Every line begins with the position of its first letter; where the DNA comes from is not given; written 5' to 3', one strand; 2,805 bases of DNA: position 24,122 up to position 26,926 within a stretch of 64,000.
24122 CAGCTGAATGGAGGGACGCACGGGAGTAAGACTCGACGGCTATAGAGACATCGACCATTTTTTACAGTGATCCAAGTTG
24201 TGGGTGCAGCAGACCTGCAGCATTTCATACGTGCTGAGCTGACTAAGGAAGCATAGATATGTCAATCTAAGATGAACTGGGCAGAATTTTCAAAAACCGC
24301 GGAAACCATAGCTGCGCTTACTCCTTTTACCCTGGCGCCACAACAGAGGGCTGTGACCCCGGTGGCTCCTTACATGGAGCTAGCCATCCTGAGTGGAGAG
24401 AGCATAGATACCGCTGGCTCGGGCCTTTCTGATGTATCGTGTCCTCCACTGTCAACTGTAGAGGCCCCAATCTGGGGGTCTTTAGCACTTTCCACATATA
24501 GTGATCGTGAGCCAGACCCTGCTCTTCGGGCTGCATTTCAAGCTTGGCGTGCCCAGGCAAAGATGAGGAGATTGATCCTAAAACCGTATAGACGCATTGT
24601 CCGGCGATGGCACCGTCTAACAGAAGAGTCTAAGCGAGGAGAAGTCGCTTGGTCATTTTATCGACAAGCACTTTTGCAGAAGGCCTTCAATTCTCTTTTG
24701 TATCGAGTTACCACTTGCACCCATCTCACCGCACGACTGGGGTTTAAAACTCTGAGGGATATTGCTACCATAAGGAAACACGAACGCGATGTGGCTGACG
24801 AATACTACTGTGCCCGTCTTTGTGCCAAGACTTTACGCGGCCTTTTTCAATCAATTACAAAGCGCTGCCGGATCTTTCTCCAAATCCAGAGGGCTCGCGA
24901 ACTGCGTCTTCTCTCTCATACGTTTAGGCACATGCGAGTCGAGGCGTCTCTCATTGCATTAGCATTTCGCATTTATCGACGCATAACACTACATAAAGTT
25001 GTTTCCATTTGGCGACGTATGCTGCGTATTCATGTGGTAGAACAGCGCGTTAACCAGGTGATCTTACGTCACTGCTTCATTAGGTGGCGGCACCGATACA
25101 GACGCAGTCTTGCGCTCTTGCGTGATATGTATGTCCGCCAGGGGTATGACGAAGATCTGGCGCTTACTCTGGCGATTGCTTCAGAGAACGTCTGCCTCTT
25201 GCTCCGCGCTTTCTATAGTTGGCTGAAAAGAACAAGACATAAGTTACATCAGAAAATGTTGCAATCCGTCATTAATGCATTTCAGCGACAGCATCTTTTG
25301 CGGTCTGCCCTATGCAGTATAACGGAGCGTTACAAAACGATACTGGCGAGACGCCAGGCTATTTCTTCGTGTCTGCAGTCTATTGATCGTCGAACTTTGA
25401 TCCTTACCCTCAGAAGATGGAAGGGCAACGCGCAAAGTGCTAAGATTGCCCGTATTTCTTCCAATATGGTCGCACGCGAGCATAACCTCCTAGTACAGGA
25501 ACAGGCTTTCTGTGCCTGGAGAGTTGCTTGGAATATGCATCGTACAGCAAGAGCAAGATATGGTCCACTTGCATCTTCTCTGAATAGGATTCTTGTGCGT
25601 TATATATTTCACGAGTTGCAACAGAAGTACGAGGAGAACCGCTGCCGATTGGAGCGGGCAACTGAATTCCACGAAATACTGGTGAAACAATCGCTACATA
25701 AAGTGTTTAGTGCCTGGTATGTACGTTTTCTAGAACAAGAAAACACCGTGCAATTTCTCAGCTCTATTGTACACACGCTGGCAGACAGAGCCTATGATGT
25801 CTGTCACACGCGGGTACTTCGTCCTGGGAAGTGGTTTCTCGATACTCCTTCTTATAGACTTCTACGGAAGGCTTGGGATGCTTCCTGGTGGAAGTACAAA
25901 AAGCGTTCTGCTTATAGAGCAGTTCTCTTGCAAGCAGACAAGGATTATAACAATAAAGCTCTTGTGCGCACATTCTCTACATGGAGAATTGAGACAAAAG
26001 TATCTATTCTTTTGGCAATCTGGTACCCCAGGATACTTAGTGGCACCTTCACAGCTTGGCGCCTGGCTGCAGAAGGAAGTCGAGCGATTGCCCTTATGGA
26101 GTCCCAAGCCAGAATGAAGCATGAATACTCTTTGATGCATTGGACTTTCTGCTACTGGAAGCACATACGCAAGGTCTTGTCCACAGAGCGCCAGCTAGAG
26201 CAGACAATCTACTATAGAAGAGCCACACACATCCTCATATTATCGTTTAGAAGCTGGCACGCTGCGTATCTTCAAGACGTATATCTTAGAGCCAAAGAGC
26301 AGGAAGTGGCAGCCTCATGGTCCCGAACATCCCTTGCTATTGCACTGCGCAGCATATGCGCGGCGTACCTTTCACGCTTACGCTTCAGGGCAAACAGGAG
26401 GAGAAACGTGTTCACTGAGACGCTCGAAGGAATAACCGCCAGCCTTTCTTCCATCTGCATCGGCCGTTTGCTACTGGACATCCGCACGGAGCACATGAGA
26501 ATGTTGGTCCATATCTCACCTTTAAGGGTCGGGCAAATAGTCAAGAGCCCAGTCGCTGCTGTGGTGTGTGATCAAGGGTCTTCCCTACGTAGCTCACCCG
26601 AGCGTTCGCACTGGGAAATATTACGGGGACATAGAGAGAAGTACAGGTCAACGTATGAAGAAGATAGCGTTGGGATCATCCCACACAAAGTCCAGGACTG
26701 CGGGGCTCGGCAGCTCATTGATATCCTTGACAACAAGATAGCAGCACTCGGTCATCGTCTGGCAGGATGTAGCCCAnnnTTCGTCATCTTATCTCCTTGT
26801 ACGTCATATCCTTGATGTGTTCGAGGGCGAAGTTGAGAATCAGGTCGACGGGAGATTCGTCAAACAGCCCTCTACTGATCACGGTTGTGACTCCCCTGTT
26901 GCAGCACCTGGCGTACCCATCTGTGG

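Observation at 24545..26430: Sfi1-like repeat array (12 or more W-K/R/H repeats) in an 835-aa protein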

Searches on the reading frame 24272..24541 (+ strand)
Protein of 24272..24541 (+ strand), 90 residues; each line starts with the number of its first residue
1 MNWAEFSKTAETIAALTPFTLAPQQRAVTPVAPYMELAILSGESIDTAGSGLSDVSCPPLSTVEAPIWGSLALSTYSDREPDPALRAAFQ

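Call 51: search_protein_families(library=pfam, proteins=[window:24272-24541:+], max_evalue=10)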
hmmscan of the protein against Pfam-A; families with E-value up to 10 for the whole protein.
window:24272-24541:+ (90 aa): 0 families

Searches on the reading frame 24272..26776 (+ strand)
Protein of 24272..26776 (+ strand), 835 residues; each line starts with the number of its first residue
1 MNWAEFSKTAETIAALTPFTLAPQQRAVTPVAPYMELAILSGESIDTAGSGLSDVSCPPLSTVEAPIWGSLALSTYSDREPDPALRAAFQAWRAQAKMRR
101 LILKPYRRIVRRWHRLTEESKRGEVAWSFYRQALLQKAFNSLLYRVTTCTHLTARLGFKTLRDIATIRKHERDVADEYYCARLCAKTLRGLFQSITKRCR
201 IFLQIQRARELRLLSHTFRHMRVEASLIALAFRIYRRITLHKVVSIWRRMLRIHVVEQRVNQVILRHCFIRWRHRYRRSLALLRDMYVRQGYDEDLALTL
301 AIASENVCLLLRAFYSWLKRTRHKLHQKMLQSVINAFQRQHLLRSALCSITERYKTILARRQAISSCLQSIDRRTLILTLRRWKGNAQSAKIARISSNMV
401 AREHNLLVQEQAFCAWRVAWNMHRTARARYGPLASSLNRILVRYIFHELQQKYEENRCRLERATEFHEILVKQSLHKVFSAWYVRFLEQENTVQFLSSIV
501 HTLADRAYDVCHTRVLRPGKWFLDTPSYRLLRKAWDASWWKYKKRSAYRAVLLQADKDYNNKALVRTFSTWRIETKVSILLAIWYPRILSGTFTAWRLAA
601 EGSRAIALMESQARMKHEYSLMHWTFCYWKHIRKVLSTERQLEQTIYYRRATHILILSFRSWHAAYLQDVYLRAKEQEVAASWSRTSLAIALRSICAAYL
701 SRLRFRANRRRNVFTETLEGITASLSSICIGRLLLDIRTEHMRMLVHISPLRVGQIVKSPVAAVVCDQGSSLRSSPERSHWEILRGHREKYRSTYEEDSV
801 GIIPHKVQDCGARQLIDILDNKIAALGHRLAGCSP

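Call 4: search_protein_families(library=pfam, proteins=[window:24272-26776:+], max_evalue=10)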
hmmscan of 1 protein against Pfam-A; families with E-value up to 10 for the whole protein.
window:24272-26776:+ (835 aa): 1 family
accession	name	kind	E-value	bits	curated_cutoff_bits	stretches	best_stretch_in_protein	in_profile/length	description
PF08457.15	Sfi1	-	5.4e-06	25.7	22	4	170-279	182-290/570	Sfi1 spindle body protein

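Call 6: find_homologous_proteins(query=window:24272-26776:+)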
Query window:24272-26776:+ (835 aa): 4 proteins with E <= 0.001 among 8000 candidates.
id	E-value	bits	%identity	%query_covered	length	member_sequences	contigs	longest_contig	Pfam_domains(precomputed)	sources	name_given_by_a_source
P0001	0.0e+0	1872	100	100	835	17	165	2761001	PF08457.16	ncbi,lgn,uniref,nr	ncbi:hypothetical protein GL50803_004819 [Giardia duodenalis]|uniref:Uncharacterized protein n=1 Tax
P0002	0.0e+0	1451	82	95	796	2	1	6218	-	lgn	-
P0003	0.0e+0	1145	67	96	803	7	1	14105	PF08457.16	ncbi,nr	ncbi:Hypothetical protein GL50581_2737 [Giardia duodenalis ATCC 50581]|nr:Hypothetical protein GL505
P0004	0.0e+0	1106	64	96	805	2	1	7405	-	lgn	-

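Call 20: search_solved_structures(query=window:24272-26776:+, max_evalue=10, show_alignments=3)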
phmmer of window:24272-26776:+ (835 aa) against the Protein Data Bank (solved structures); distinct sequences matched with E-value up to 10: 0.

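Call 32: predict_structure(alignment_id=A1)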
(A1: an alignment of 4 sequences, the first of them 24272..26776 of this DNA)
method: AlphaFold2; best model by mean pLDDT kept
length: 835 residues; sequences in the alignment: 4
mean_pLDDT: 38.6   pTM: 0.18
mean pLDDT of the five models: 38.6, 36.6, 36.2, 34.9, 31.4
residues with pLDDT >= 90: 0; 70-90: 0; 50-70: 74; < 50: 761
segments of 3 or more residues with pLDDT < 50: 16-277, 305-310, 317-320, 322-334, 336-354, 357-373, 375-385, 387-410, 422-424, 429-442, 444-446, 456-461, 463-815, 826-835
pLDDT, mean of each block of 10 residues (from residue 1): 58 43 30 27 24 25 29 33 43 38 39 38 37 41 38 35 37 38 39 40 37 34 35 34 34 31 36 43 60 58 51 52 42 45 41 48 43 45 45 38 42 49 47 44 48 50 45 40 36 37 36 29 37 39 36 40 39 29 29 32 31 32 33 38 44 44 45 40 39 44 36 36 37 38 30 26 24 30 37 33 28 47 48 35
secondary structure, 60 per line:
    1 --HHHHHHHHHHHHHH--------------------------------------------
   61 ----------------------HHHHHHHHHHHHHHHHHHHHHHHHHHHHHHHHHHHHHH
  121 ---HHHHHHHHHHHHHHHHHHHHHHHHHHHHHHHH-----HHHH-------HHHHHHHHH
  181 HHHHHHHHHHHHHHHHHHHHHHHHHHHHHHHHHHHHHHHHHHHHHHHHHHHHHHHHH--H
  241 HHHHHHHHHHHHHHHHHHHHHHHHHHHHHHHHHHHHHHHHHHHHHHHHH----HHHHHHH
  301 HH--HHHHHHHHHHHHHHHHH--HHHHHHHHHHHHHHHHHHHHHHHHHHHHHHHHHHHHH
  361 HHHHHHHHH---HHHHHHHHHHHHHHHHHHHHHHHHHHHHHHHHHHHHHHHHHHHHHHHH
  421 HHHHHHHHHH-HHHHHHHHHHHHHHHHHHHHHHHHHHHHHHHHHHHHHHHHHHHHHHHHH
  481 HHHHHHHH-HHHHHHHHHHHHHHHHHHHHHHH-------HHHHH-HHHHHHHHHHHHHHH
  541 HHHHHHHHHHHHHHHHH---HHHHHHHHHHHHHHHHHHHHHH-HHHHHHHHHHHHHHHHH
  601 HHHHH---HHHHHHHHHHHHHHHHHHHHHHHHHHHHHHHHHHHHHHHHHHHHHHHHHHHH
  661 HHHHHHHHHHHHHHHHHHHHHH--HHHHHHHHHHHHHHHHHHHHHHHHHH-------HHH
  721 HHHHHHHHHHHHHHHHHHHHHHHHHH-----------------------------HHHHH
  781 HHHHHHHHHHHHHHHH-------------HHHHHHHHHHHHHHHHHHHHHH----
elements in order (helices of 4 or more, strands of 3 or more residues): H3-16 H83-120 H124-155 H161-164 H172-237 H240-289 H294-302 H305-321 H324-369 H373-430 H432-488 H490-512 H520-524 H526-557 H561-582 H584-605 H609-682 H685-710 H718-746 H776-796 H810-831

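Call 35: search_protein_representatives(alignment_id=A1)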
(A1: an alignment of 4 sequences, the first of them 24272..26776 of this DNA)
Query: 4 sequences, 802 profile positions. Proteins with E-value up to 0.001 (for the whole library): 6; up to 1e-10: 6; up to 1e-30: 2. The best 6 are listed.
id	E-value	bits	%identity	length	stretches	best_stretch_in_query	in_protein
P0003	0.0e+00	1590.9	-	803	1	1-802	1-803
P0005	9.2e-65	235.7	-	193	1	388-509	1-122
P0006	1.4e-29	119.4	-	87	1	388-457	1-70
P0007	3.5e-28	114.7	-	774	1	39-695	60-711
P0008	6.7e-15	70.8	-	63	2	770-802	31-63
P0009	9.4e-11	57.1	-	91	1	668-705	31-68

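Call 37: search_protein_families(library=pfam, proteins=[P0007, P0003, P0004, P0002], max_evalue=1)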
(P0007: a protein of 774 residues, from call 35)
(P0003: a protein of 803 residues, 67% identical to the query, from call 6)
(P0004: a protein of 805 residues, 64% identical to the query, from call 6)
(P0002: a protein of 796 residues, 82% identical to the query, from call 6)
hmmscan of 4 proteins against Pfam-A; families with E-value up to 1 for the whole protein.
P0007 (774 aa): 0 families

P0003 (803 aa): 2 families
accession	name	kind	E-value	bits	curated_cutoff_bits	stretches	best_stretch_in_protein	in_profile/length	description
PF08457.15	Sfi1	-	9.7e-09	34.7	22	3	134-243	180-288/570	Sfi1 spindle body protein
PF00649.23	Copper-fist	-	0.25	11.4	25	0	110-121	17-28/39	Copper fist DNA binding domain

P0004 (805 aa): 1 family
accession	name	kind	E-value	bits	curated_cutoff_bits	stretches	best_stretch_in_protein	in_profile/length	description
PF08457.15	Sfi1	-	0.0015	17.6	22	3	131-241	177-286/570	Sfi1 spindle body protein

P0002 (796 aa): 2 families
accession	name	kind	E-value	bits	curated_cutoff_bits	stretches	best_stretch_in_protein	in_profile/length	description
PF08457.15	Sfi1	-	9.5e-05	21.6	22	2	130-240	181-290/570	Sfi1 spindle body protein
PF21626.2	TetR-C_39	-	0.27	12.2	27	0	449-469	53-73/96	Tetracyclin repressor, C-terminal domain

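Call 38: list_cluster_members(proteins=[P0007, P0002, P0004])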
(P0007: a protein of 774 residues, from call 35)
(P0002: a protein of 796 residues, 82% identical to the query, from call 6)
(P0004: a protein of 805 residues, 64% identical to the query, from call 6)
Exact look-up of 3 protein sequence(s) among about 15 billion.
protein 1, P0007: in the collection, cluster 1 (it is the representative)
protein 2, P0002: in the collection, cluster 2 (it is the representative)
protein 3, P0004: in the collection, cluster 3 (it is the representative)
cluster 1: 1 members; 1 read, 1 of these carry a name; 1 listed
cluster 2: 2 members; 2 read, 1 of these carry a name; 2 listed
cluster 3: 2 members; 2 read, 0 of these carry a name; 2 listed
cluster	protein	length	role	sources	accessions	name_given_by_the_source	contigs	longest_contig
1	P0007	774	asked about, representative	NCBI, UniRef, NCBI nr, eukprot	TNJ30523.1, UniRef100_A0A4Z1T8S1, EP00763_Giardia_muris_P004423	hypothetical protein GMRT_13114 [Giardia muris] | Uncharacterized protein n=1 Tax=Giardia muris TaxID=5742 RepID=A0A4Z1T8S1_GIAMU | TNJ30523.1 hypothetical protein GMRT_13114 [Giardia muris]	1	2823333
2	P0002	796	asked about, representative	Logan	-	-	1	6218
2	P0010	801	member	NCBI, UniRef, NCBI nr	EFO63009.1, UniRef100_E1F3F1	Hypothetical protein GLP15_2769 [Giardia lamblia P15] | Sfi1 spindle body domain-containing protein n=1 Tax=Giardia intestinalis (strain P15) ...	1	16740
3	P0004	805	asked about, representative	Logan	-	-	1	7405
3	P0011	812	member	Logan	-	-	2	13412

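Call 61: find_homologous_proteins(query=A2, max_evalue=10)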
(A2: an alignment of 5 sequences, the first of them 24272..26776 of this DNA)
Query A2 (5 sequences) (835 aa, profile of the alignment): 4 proteins with E <= 10 among 8000 candidates.
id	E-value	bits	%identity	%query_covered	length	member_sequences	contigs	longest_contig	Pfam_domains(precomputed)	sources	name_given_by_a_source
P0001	0.0e+0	1481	100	100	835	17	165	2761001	PF08457.16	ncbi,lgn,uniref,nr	ncbi:hypothetical protein GL50803_004819 [Giardia duodenalis]|uniref:Uncharacterized protein n=1 Tax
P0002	0.0e+0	1475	82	95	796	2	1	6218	-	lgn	-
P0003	0.0e+0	1437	67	96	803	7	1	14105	PF08457.16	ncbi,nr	ncbi:Hypothetical protein GL50581_2737 [Giardia duodenalis ATCC 50581]|nr:Hypothetical protein GL505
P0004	0.0e+0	1434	64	96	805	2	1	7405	-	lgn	-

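Call 63: search_solved_structures(query=A2, max_evalue=10, show_alignments=3)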
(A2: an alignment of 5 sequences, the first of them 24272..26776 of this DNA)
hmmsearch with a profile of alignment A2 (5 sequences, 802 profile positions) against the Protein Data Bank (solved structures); distinct sequences matched with E-value up to 10: 0.

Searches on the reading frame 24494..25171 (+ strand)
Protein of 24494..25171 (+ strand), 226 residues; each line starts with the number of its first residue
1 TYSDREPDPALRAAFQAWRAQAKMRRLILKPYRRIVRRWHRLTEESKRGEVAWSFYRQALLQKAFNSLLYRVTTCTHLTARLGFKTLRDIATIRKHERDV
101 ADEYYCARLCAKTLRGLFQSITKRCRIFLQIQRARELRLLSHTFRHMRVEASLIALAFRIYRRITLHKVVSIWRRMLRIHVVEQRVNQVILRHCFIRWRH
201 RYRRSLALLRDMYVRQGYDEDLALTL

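Call 51: search_protein_families(library=pfam, proteins=[window:24494-25171:+], max_evalue=10)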
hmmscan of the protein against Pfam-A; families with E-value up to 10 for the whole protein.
window:24494-25171:+ (226 aa): 4 families
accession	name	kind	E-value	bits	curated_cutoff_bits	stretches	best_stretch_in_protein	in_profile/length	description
PF08457.15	Sfi1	-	4.4e-07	29.3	22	2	98-205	184-290/570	Sfi1 spindle body protein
PF16220.10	DUF4880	-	0.032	14.5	25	1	5-22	13-30/43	Domain of unknown function (DUF4880)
PF00672.30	HAMP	-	0.06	14.1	25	1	129-148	29-48/53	HAMP domain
PF18833.7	TPR_22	-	0.066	14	27.2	1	21-69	32-79/92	Tetratricopeptide repeat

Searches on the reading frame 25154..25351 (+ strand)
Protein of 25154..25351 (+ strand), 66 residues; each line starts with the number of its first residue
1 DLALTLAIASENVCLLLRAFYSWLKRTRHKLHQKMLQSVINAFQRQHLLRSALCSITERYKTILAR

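Call 46: find_homologous_proteins(query=A5, max_evalue=0.001)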
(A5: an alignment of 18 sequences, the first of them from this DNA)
Query A5 (18 sequences) (66 aa, profile of the alignment): 1 proteins with E <= 0.001 among 94 candidates.
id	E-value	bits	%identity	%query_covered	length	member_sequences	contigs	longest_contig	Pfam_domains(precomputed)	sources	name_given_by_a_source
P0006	2.1e-15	74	60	15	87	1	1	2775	-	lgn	-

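Call 48: search_solved_structures(query=A5, max_evalue=10, show_alignments=3)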
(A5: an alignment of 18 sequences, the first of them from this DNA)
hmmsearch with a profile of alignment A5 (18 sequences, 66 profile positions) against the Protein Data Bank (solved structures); distinct sequences matched with E-value up to 10: 1.
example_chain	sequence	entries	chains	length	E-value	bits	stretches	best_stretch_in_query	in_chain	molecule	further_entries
8w6e_A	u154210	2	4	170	0.54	13.2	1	11-65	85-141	HBC599 in complex with wFAP1.1 | wFAP1.1 structure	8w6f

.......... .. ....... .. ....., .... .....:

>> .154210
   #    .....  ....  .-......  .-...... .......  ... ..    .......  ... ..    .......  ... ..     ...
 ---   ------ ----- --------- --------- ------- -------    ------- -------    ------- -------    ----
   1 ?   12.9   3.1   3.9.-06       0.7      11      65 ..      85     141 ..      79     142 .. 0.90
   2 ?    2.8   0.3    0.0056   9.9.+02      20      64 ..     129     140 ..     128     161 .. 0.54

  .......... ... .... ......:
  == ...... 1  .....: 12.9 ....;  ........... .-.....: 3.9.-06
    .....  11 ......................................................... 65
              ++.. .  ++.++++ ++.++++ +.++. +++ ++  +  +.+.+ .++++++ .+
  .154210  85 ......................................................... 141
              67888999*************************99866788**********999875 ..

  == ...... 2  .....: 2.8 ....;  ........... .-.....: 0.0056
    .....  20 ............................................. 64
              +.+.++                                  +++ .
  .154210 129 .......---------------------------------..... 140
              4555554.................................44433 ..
